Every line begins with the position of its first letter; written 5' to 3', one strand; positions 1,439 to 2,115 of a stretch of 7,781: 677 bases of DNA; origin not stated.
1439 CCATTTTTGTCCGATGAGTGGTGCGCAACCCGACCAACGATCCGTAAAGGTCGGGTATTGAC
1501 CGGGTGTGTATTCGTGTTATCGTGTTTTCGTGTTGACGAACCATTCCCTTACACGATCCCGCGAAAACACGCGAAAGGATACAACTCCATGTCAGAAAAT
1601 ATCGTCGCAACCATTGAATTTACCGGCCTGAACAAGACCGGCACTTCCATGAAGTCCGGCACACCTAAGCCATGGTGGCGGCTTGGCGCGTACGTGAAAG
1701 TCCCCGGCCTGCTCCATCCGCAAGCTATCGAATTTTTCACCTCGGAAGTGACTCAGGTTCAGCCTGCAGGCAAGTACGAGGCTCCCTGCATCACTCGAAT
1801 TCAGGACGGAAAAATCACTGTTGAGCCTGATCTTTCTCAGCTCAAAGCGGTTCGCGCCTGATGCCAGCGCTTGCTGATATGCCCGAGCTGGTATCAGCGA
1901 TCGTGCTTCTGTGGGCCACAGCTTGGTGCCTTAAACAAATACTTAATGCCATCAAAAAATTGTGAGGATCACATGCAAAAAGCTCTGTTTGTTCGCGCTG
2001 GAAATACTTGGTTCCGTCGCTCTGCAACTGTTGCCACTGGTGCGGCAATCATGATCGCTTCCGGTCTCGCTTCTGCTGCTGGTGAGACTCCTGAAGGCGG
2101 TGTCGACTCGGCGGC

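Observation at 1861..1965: Only one pVII/pIX-like mini-gene between ssb and coat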

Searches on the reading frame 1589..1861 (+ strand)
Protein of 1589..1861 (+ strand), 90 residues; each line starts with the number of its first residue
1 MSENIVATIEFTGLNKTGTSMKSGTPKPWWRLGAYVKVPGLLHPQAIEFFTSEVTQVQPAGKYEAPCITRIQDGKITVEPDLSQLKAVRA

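Call 7: search_protein_families(library=pfam, proteins=[window:1589-1861:+], max_evalue=0.1)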
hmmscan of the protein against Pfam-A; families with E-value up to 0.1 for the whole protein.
window:1589-1861:+ (90 aa): 1 family
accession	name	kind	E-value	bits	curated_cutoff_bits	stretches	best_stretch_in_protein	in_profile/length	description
PF17878.8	ssDBP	-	5.5e-07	29.9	27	1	9-86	5-79/81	Phage single-stranded DNA-binding protein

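Call 8: search_protein_families(library=phrogs, proteins=[window:1589-1861:+], max_evalue=0.1)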
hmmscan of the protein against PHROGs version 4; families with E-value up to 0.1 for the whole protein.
window:1589-1861:+ (90 aa): 1 family
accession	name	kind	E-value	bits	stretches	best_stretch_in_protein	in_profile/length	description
phrog_2866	-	DNA, RNA and nucleotide metabolism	5.8e-06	27.4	1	1-84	7-94/122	single strand DNA binding protein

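Call 14: find_related_loci(query=window:1589-1858:+, collection=viral_contigs, flank=8000)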
Query window:1589-1858:+ (90 aa) in viral_contigs; peptide patterns used: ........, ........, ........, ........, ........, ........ (x = any residue, [..] = any of these).
16 stretches matched a pattern, but none encodes a relative of the query by tblastn (E <= 1e-3).

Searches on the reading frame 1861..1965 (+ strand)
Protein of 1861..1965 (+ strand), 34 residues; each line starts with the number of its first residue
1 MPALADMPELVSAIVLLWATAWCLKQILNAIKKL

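Call 7: search_protein_families(library=pfam, proteins=[window:1861-1965:+], max_evalue=0.1)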
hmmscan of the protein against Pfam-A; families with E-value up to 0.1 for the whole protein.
window:1861-1965:+ (34 aa): 0 families

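Call 8: search_protein_families(library=phrogs, proteins=[window:1861-1965:+], max_evalue=0.1)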
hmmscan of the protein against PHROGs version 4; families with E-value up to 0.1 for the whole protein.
window:1861-1965:+ (34 aa): 2 families
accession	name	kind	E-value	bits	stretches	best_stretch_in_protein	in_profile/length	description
phrog_4644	-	tail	0.00016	22.7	1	8-32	43-67/71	tail protein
phrog_9110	-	unknown function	0.0028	19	1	9-32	37-60/61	-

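Call 12: search_dna_similar(query=window:1861-1962:+, collection=phages, mode=protein, max_evalue=10, max_rows=30)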
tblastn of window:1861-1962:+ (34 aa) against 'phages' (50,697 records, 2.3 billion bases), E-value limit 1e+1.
No match.

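Call 22: find_related_loci(query=A3, collection=viral_contigs, flank=8000)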
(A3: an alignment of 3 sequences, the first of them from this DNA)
Query A3 (34 aa) in viral_contigs; peptide patterns used: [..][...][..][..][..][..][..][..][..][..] (x = any residue, [..] = any of these).
70 stretches matched a pattern; 1 encode a relative of the query (tblastn E <= 1e-3); 1 distinct loci.
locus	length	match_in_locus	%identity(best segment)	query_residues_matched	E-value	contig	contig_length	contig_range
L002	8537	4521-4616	66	1-32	2e-11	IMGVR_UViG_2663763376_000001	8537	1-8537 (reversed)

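Call 35: search_protein_families(library=pfam, proteins=[window:1861-1962:+], max_evalue=10)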
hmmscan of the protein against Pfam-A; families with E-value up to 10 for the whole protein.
seq(34 aa): 0 families

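Call 104: search_protein_representatives(protein=window:1861-1962:+)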
Query: 34 residues. Proteins with E-value up to 0.001 (for the whole library): 1; up to 1e-10: 1; up to 1e-30: 0. The best 1 are listed.
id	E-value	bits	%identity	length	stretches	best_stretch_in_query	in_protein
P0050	3.0e-14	65.6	100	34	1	1-34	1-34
